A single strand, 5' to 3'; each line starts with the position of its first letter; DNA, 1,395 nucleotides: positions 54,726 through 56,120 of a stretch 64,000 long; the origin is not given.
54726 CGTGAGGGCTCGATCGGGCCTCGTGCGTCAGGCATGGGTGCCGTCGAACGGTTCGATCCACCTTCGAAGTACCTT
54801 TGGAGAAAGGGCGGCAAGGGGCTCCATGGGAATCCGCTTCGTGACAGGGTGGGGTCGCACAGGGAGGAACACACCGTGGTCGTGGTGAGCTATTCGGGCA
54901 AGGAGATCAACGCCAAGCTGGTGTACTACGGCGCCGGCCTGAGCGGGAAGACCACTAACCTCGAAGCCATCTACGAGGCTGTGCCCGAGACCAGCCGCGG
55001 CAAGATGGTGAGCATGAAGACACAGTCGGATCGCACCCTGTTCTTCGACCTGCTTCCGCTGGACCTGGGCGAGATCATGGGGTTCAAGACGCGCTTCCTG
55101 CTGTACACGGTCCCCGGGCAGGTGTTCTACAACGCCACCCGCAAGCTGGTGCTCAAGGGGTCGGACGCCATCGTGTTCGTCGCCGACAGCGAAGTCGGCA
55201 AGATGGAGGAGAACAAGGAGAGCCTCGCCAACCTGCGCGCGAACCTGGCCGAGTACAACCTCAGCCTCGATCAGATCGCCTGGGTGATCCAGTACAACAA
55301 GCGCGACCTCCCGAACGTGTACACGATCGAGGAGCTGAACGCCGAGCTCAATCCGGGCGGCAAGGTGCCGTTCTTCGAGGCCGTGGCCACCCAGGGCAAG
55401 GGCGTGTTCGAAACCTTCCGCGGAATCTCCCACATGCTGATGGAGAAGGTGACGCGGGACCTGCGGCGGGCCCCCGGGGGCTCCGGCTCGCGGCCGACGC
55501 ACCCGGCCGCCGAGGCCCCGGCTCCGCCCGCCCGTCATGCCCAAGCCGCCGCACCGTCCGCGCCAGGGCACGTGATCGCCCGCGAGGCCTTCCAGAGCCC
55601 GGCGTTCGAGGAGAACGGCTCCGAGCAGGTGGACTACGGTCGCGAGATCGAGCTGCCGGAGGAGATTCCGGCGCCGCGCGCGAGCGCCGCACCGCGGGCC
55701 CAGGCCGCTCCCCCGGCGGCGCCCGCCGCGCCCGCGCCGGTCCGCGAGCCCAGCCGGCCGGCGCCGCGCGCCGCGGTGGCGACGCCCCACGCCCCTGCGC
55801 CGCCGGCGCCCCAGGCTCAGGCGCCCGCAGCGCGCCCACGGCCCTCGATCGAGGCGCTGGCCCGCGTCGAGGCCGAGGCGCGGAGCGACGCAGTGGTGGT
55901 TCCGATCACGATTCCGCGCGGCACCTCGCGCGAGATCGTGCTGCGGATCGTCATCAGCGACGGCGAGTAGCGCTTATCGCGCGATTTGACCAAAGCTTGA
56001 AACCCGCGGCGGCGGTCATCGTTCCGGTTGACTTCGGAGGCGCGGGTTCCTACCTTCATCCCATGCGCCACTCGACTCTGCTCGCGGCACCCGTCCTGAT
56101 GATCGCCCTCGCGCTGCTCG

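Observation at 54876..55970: MglA-like small GTPase with a long Pro/Ala-rich tail, a short C-terminal domain and no adjacent mglB.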

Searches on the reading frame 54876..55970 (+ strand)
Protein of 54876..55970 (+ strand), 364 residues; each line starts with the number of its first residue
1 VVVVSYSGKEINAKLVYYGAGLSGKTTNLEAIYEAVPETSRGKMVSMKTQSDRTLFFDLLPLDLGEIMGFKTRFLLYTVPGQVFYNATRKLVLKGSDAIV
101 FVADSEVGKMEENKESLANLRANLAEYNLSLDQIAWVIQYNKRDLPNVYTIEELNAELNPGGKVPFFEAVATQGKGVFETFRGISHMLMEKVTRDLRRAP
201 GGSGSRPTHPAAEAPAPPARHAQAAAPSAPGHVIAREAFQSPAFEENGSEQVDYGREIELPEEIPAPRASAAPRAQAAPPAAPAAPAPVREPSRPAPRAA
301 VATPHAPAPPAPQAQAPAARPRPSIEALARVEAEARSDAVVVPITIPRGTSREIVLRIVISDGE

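Call 5: search_protein_families(library=pfam, proteins=[window:54876-55970:+], max_evalue=0.1)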
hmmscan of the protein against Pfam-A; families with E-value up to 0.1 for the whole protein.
window:54876-55970:+ (364 aa): 3 families
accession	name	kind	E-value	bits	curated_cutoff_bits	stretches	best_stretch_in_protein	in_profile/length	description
PF00025.27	Arf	-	0.00014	21.8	22.3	1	72-181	58-167/174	ADP-ribosylation factor family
PF00071.28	Ras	-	0.022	14.8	21.6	1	74-186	50-158/162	Ras family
PF00009.33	GTP_EFTU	-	0.05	13.6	26.5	0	24-181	15-179/188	Elongation factor Tu GTP binding domain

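Call 6: search_protein_families(library=ncbifam, proteins=[window:54876-55970:+], max_evalue=0.1)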
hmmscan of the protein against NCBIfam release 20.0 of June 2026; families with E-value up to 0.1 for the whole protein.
window:54876-55970:+ (364 aa): 3 families
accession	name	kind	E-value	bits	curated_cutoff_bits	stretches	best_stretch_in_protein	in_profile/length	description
NF008955.0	PRK12297.1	equivalog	0.0019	17.2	406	1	98-194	240-334/429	GTPase ObgE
TIGR00231.1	small_GTP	domain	0.012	15.4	42.5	1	13-180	4-158/164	GTP-binding protein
TIGR02729.1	Obg_CgtA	equivalog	0.013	14.5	280.25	1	97-185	237-325/329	Obg family GTPase CgtA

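Call 7: search_solved_structures(query=window:54876-55970:+, show_alignments=2)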
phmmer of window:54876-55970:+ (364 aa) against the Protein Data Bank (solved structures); distinct sequences matched with E-value up to 0.001: 4.
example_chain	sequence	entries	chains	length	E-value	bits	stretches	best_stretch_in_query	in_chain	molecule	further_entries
3t12_A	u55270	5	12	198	1.1e-72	248.4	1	3-192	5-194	Gliding protein mglA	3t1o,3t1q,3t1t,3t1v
5ymx_A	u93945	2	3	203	8.6e-70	238.8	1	3-192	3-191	Mutual gliding-motility protein MglA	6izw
6h17_A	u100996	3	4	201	1.2e-69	238.4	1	3-192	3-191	Mutual gliding-motility protein MglA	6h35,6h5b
6hjh_A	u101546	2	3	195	1.2e-69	238.3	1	3-191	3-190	Mutual gliding-motility protein MglA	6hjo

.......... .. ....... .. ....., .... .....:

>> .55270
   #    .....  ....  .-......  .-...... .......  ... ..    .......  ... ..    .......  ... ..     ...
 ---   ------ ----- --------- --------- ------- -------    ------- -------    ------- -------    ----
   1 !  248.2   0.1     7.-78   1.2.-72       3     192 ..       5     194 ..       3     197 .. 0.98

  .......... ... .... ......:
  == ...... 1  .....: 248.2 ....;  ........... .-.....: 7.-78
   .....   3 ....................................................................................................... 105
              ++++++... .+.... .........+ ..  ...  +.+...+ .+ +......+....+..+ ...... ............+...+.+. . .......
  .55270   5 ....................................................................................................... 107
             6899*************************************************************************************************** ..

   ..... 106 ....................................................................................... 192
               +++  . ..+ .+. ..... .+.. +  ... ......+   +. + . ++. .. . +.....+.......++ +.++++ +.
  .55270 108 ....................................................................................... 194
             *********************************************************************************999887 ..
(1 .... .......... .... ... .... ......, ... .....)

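Call 8: find_homologous_proteins(query=window:54876-55970:+)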
Query window:54876-55970:+ (364 aa): 7993 proteins with E <= 0.001 among 8000 candidates; the best 120 are listed.
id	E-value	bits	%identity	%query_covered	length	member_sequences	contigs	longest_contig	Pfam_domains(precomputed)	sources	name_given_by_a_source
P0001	2.2e-230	782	100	100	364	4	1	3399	-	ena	-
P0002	1.2e-148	513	69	99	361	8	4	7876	-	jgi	jgi:signal recognition particle receptor subunit beta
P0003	2.2e-145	502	66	100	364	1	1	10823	-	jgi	jgi:signal recognition particle receptor subunit beta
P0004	4.2e-145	501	66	100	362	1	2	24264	-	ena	-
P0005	8.0e-145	500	70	99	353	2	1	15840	-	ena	-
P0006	1.1e-144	500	68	99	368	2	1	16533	-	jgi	-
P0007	4.1e-144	498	79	77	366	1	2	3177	-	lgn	-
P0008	5.4e-144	498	67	99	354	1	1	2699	-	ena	-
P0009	6.5e-144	497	68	99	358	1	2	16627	-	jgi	jgi:signal recognition particle receptor subunit beta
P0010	7.6e-144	497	67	99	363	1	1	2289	-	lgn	-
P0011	1.0e-143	497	68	100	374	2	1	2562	-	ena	-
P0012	3.6e-143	495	67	99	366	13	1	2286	-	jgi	jgi:signal recognition particle receptor subunit beta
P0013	1.5e-142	493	68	99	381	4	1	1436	-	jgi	jgi:signal recognition particle receptor subunit beta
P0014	4.8e-142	491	68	99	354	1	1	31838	-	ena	-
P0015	6.4e-142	491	79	72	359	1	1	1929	-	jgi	jgi:signal recognition particle receptor subunit beta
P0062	5.2e-137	475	77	72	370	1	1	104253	-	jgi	jgi:signal recognition particle receptor subunit beta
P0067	1.5e-136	473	65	100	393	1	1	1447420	-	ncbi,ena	-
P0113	7.9e-134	464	78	71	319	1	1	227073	-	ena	-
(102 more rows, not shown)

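Call 10: find_related_loci(query=window:54876-55970:+, collection=genome_contigs, flank=6000)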
Query window:54876-55970:+ (364 aa) in genome_contigs; peptide patterns used: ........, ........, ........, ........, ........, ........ (x = any residue, [..] = any of these).
599 stretches matched a pattern (row limit reached: there are more); 47 encode a relative of the query (tblastn E <= 1e-3); 46 distinct loci.
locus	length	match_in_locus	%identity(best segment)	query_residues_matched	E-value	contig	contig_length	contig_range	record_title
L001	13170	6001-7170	64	1-364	1e-133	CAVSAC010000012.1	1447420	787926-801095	MAG: Candidatus Eisenbacteria bacterium isolate MFD05942.bin.1.32 genome assembly, contig: contig_16431, whole genome sh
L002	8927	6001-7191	61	1-360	2e-130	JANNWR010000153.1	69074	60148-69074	MAG: bacterium isolate VAR_34_metabat_33 VAR_34_k141_1944128, whole genome shotgun sequence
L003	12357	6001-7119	64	1-361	4e-130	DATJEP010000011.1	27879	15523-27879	MAG TPA_asm: Candidatus Udaeobacter sp. isolate SMAG_U15436 k141_7491653, whole genome shotgun sequence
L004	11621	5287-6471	61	1-360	4e-128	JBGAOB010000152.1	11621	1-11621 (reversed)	MAG: Candidatus Eisenbacteria bacterium isolate MAG_AAO_H10.41 AAOH10-41_opera_contig_15160, whole genome shotgun sequen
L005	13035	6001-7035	66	1-360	3e-127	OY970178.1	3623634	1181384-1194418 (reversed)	MAG: Candidatus Eisenbacteria bacterium isolate MFD05942.bin.c.1 genome assembly, chromosome: 1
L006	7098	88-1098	66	1-360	2e-127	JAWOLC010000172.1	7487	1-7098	MAG: Candidatus Eisenbacteria bacterium isolate bin_205 c_000025813162, whole genome shotgun sequence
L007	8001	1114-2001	74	1-287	2e-125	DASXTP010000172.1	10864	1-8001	MAG TPA_asm: Candidatus Eisenbacteria bacterium isolate SMAG_U4695 k141_702082, whole genome shotgun sequence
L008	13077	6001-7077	64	1-358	2e-124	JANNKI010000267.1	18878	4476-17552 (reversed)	MAG: bacterium isolate SOY_4_C_metabat_154 SOY_4_C_k141_3472990, whole genome shotgun sequence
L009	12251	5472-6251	79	5-266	1e-124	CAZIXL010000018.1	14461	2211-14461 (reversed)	MAG TPA_asm: uncultured bacterium isolate binchicken_co118_82 genome assembly, contig: NODE_4538_length_14461_cov_4.8463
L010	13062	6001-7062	64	1-358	2e-125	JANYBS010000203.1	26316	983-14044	MAG: Candidatus Eisenbacteria bacterium isolate GL140_6_metabat_35 GL140_6_k141_918848, whole genome shotgun sequence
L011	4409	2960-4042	64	1-358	5e-124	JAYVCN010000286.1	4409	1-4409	MAG: Candidatus Eisenbacteria bacterium isolate GL32_Down_metabat_69 GL32_Down_metabat_69_285, whole genome shotgun sequ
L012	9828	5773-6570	79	1-264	1e-121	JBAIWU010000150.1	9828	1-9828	MAG: Candidatus Eisenbacteria bacterium isolate bin_129 c_000022427983, whole genome shotgun sequence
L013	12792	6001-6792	78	1-267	3e-121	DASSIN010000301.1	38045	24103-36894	MAG TPA_asm: Candidatus Eisenbacteria bacterium isolate SMAG_U1088 k141_176663, whole genome shotgun sequence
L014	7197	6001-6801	77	1-267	1e-120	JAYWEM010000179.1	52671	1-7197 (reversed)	MAG: bacterium isolate GL97_UP_metabinner_3 GL97_UP_metabinner_3_178, whole genome shotgun sequence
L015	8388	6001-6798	77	1-260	6e-120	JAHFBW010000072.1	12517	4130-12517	MAG: Candidatus Eisenbacteria bacterium isolate nzgw207 NODE_5101_length_12518_cov_3.129063, whole genome shotgun sequen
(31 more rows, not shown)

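Call 28: find_encoding_contigs(protein=P0067, flank=10000, max_places=2)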
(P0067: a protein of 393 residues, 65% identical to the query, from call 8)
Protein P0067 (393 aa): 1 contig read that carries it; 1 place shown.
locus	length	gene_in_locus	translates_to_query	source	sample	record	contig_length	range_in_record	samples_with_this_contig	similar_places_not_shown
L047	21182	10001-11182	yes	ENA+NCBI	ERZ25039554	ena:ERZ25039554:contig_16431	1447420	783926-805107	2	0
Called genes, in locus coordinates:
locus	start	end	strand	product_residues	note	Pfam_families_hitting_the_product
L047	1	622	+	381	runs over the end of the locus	PF00091:Tubulin, PF12327:FtsZ_C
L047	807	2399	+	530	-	-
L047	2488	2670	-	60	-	PF00830:Ribosomal_L28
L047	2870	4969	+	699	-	PF17191:RecG_wedge, PF00270:DEAD, PF04851:ResIII (weak), PF00271:Helicase_C, PF19833:RecG_dom3_C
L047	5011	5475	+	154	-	PF13717:Zn_ribbon_4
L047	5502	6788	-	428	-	PF07690:MFS_1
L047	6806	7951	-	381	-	PF13439:Glyco_transf_4, PF13579:Glyco_trans_4_4, PF20706:GT4-conflict (weak), PF00534:Glycos_transf_1, PF13692:Glyco_trans_1_4, PF13524:Glyco_trans_1_2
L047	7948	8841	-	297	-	PF03279:Lip_A_acyltrans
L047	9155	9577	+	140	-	-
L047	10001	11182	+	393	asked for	-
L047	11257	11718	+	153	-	-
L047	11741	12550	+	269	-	PF00290:Trp_syntA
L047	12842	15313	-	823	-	PF07228:SpoIIE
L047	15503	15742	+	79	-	PF02599:CsrA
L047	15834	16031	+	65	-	-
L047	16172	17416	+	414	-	PF00989:PAS (faint), PF08448:PAS_4 (weak), PF13188:PAS_8 (weak), PF00512:HisKA, PF02518:HATPase_c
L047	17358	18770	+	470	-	PF00072:Response_reg, PF13191:AAA_16 (faint), PF00158:Sigma54_activat, PF14532:Sigma54_activ_2, PF00004:AAA (weak), PF07728:AAA_5 (weak), PF25601:AAA_lid_14, PF02954:HTH_8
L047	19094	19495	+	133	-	PF00072:Response_reg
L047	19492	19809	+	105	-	-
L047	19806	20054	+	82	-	-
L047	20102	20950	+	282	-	PF00142:Fer4_NifH (weak), PF01656:CbiA, PF02374:ArsA_ATPase (weak), PF06564:CBP_BcsQ, PF09140:MipZ, PF10609:ParA, PF13614:AAA_31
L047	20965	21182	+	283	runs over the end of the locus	PF04542:Sigma70_r2, PF04539:Sigma70_r3, PF13384:HTH_23 (faint), PF04545:Sigma70_r4, PF08281:Sigma70_r4_2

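Call 33: predict_structure(alignment_id=A1)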
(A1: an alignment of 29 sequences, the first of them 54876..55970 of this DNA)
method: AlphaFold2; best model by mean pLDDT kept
length: 364 residues; sequences in the alignment: 29
mean_pLDDT: 49.1   pTM: 0.30
mean pLDDT of the five models: 49.1, 46.2, 46.1, 45.1, 41.5
residues with pLDDT >= 90: 0; 70-90: 34; 50-70: 103; < 50: 227
segments of 3 or more residues with pLDDT < 50: 1-33, 35-98, 102-105, 143-151, 163-196, 198-209, 211-214, 219-254, 256-258, 322-327
pLDDT, mean of each block of 10 residues (from residue 1): 31 33 41 47 39 35 39 43 31 45 50 67 72 63 42 53 45 39 35 44 41 45 42 46 41 49 53 55 60 53 57 53 48 61 83 80 61
secondary structure, 60 per line:
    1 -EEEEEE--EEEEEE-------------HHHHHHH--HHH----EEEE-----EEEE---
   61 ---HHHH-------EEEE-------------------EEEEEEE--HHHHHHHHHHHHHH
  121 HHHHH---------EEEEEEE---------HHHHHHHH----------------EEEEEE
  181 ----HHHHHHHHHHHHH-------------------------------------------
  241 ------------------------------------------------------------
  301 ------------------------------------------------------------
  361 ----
elements in order: E2-7 E10-15 H29-35 E45-48 E54-57 H64-67 E75-78 E98-104 H107-125 E135-141 H151-158 E175-180 H185-197

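Call 64: search_protein_families(library=ncbifam, proteins=[L047:20102-20947:+, L047:20965-21180:+, L047:19094-19492:+, L047:19492-19806:+, L047:19806-20051:+, L047:15834-16028:+, L047:17358-18767:+, L047:807-2396:+], max_evalue=0.01)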
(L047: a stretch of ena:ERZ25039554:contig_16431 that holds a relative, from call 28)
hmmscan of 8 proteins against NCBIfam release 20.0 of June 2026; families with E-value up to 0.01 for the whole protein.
L047:20102-20947:+ (282 aa): 33 families (the best 25 are shown)
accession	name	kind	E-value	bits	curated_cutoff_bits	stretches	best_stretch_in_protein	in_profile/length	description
TIGR01969.1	minD_arch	subfamily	1.6e-39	135.6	201.75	1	23-265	1-233/251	cell division ATPase MinD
TIGR01968.1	minD_bact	equivalog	6.1e-32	111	212.9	1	23-262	2-236/261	septum site-determining protein MinD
TIGR03371.1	cellulose_yhjQ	equivalog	1.2e-19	70.8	157.85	1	23-260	2-239/246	cellulose biosynthesis protein BcsQ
NF041546.1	ParA_partition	equivalog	1.7e-16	60.4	180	2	25-61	2-38/203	ParA family partition ATPase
NF008079.0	PRK10818.1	equivalog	5.9e-15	55.3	508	1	23-179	3-160/270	septum site-determining protein MinD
TIGR03029.1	EpsG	equivalog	9.5e-14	51.2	313.8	1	16-183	97-264/274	chain length determinant protein tyrosine kinase EpsG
NF041136.1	MrpORP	equivalog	1e-12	48.1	450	1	24-75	7-58/365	iron-sulfur cluster carrier protein MrpORP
TIGR03815.1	CpaE_hom_Actino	equivalog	6.8e-11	41.9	154.45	1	22-181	111-271/340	septum site-determining protein Ssd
NF047398.1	AAA_KGGVGR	domain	1.7e-10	41.6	90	1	23-168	3-178/190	KGGVGR-motif variant AAA ATPase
NF008669.0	PRK11670.1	equivalog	3.6e-10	39.3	348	1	21-73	105-158/369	iron-sulfur cluster carrier protein ApbC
TIGR01005.1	eps_transp_fam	subfamily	1.6e-09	36.5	411.7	1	22-143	546-666/754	exopolysaccharide transport protein family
TIGR01007.1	eps_fam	subfamily_domain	3e-09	36.7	108.05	1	22-142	17-137/204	polysaccharide biosynthesis tyrosine autokinase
TIGR03018.1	pepcterm_TyrKin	hypoth_equivalog_domain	3e-09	36.5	230.65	1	24-145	37-161/207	XrtA-associated tyrosine autokinase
NF033200.1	F430_CfbC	exception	2.8e-08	33.4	402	1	29-263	6-239/260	Ni-sirohydrochlorin a,c-diamide reductive cyclase ATP-dependent reductase subunit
NF008568.0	PRK11519.1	equivalog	8.1e-08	30.9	1068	1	31-141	535-644/720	tyrosine-protein kinase Wzc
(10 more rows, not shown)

L047:20965-21180:+ (72 aa): 0 families

L047:19094-19492:+ (133 aa): 95 families (the best 25 are shown)
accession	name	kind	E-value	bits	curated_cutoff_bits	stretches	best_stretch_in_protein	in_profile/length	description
TIGR01818.1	ntrC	equivalog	2.4e-20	72.8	558.6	1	4-127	1-123/463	nitrogen regulation protein NR(I)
NF041734.1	resp_reg_RppA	equivalog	1e-18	67.5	250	1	3-122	2-122/229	two-component system response regulator RppA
NF011695.0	PRK15115.1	equivalog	5.3e-17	61.7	763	1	3-123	8-127/445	two-component system response regulator GlrR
NF008176.1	PRK10923.1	equivalog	2.4e-16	59.4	620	1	4-127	6-128/469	nitrogen regulation protein NR(I)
TIGR01387.1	cztR_silR_copR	subfamily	3.1e-16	59.7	279.2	1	4-130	1-126/218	heavy metal response regulator transcription factor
NF006900.1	PRK09390.1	equivalog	4.3e-16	59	255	1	3-124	6-126/203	response regulator FixJ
NF007928.2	PRK10643.1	equivalog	1.1e-14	54.6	330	1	4-123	3-121/216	two-component system response regulator PmrA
NF053854.1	RespRegPhoBBctds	equivalog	9.3e-14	51.3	270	1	4-124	1-121/225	two-component system response regulator PhoB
TIGR02154.1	PhoB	equivalog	1.1e-13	51.1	296.2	1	3-122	4-124/226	phosphate regulon transcriptional regulator PhoB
NF008099.0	PRK10841.1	equivalog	1.1e-13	49.9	920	1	3-122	826-944/949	two-component system sensor histidine kinase RcsC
NF008296.0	PRK11083.1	equivalog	1.8e-13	50.4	273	1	2-124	4-124/228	two-component system response regulator CreB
NF041733.1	resp_reg_CseB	equivalog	2.4e-13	50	350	1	3-126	2-123/228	two-component system response regulator CseB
NF041866.1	EpsW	equivalog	2.6e-13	49.7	200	1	4-122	8-129/131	exopolysaccharide biosynthesis response regulator EpsW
NF008469.0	PRK11361.1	equivalog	3.1e-13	49.2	714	1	3-120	6-122/461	acetoacetate metabolism transcriptional regulator AtoC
NF007346.1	PRK09836.1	equivalog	4.8e-13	49.4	420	1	4-122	3-120/227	copper/silver response regulator transcription factor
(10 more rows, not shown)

L047:19492-19806:+ (105 aa): 3 families
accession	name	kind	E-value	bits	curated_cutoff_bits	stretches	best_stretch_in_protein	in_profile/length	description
TIGR02937.1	sigma70-ECF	superfamily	2e-06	27.6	42.9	1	22-81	104-163/165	sigma-70 family RNA polymerase sigma factor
NF009172.0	PRK12519.1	subfamily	0.0027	17.2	222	1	20-82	126-188/194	RNA polymerase sigma factor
NF010500.0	PRK13919.1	subfamily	0.0051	17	226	1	23-79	123-179/186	putative RNA polymerase sigma E protein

L047:19806-20051:+ (82 aa): 0 families

L047:15834-16028:+ (65 aa): 0 families

L047:17358-18767:+ (470 aa): 120 families (the best 25 are shown)
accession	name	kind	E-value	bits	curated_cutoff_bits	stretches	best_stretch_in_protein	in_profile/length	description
NF008469.0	PRK11361.1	equivalog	2e-129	432.3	714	1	12-460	3-457/461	acetoacetate metabolism transcriptional regulator AtoC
TIGR01818.1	ntrC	equivalog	8.1e-128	427.1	558.6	2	17-398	2-384/463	nitrogen regulation protein NR(I)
NF007689.0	PRK10365.1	equivalog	1.7e-114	383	760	1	16-454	8-439/441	sigma-54-dependent response regulator transcription factor ZraR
NF051870.1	NAssimRespRegNtrX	equivalog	3.5e-113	378.9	600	1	15-456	3-449/452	nitrogen assimilation response regulator NtrX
NF041946.1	LuxO_transreg_Vib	equivalog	4.5e-110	368.6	800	2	44-398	27-383/463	quorum-sensing sigma-54 dependent transcriptional regulator LuxO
NF008176.1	PRK10923.1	equivalog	1.6e-109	366.6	620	1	16-397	6-387/469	nitrogen regulation protein NR(I)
TIGR02915.1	PEP_resp_reg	equivalog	1.1e-107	360.7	502.6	1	16-458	1-443/445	PEP-CTERM-box response regulator transcription factor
NF041552.1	TF_PrdR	equivalog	1.3e-104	350.6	795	1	120-457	239-576/577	sigma-54 dependent transcriptional regulator PrdR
TIGR01817.1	nifA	equivalog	1.7e-99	334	528.85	1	137-393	186-440/534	nif-specific transcriptional activator NifA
NF011695.0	PRK15115.1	equivalog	5.8e-98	328.5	763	1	14-443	7-433/445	two-component system response regulator GlrR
NF050807.1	TransRegFlbDCaul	equivalog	3e-95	319.7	750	1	34-458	21-439/454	sigma-54-dependent transcriptional regulator FlbD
NF038308.1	RNA_repair_RtcR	equivalog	6.6e-95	318.9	650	1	133-457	166-516/530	RNA repair transcriptional activator RtcR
NF049963.1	RespRegFlgRCampy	domain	5.1e-91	305.7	750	1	44-459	32-429/429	fla regulon two-component system response regulator FlgR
NF003451.0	PRK05022.1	equivalog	1.3e-90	304.6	476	1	134-450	177-501/512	nitric oxide reductase transcriptional regulator NorR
TIGR02329.1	propionate_PrpR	equivalog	2.5e-85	287.1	499.2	1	132-455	197-525/526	propionate catabolism operon regulatory protein PrpR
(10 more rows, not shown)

L047:807-2396:+ (530 aa): 29 families (the best 25 are shown)
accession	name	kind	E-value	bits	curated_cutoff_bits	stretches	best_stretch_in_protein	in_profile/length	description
TIGR02917.1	PEP_TPR_lipo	equivalog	1.7e-38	132.1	312.2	2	180-431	270-521/899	XrtA/PEP-CTERM system TPR-repeat protein PrsT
NF033762.1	social_mot_Tgl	equivalog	2.2e-31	109.1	225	3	176-331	36-194/252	social motility TPR repeat lipoprotein Tgl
TIGR02521.1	type_IV_pilW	equivalog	5.4e-30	104.7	154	3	278-432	36-192/234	type IV pilus biogenesis/stability protein PilW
NF040959.1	MamA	equivalog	6.3e-27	94.4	200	2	180-332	46-198/204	magnetosome protein MamA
NF033920.0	C39_PA2778_fam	equivalog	1.2e-20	74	150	2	242-334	159-251/255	PA2778 family cysteine peptidase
NF033758.1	gliding_GltE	equivalog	2.6e-16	59.6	225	2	287-450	134-297/411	adventurous gliding motility TPR repeat lipoprotein GltE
NF008520.0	PRK11447.1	equivalog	6.9e-14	50.6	858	1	342-435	574-663/1157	cellulose synthase complex outer membrane protein BcsC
NF052415.1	T3SS_chap_SctY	equivalog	3.5e-13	50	70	2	238-332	5-102/106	type III secretion apparatus assembly chaperone SctY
NF008757.0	PRK11788.1-5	equivalog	4.3e-13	49.2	363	1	193-272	169-247/388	lipopolysaccharide assembly protein LapB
TIGR02552.1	LcrH_SycD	equivalog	7.2e-12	45.2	104.8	1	300-374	45-119/136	SycD/LcrH family type III secretion system chaperone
NF047371.1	FlcA_CTERM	equivalog_domain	3e-11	42.5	300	1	5-135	404-535/646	periplasmic flagellar collar protein FlcA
TIGR04510.1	mod_pep_cyc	subfamily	1.6e-10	40.1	400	2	178-367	405-594/814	putative peptide modification system cyclase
TIGR00990.1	3a0801s09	subfamily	1.8e-10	40.1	757.25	1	5-133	336-459/615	mitochondrial import receptor subunit TOM70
NF053607.1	CHU_0125_OmpA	equivalog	1.2e-09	37.3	620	1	45-135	25-115/639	CHU_0125 family OmpA-like outer membrane integrity protein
TIGR02795.1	tol_pal_ybgF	equivalog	1.9e-08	34.9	90.1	1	41-132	4-101/119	tol-pal system protein YbgF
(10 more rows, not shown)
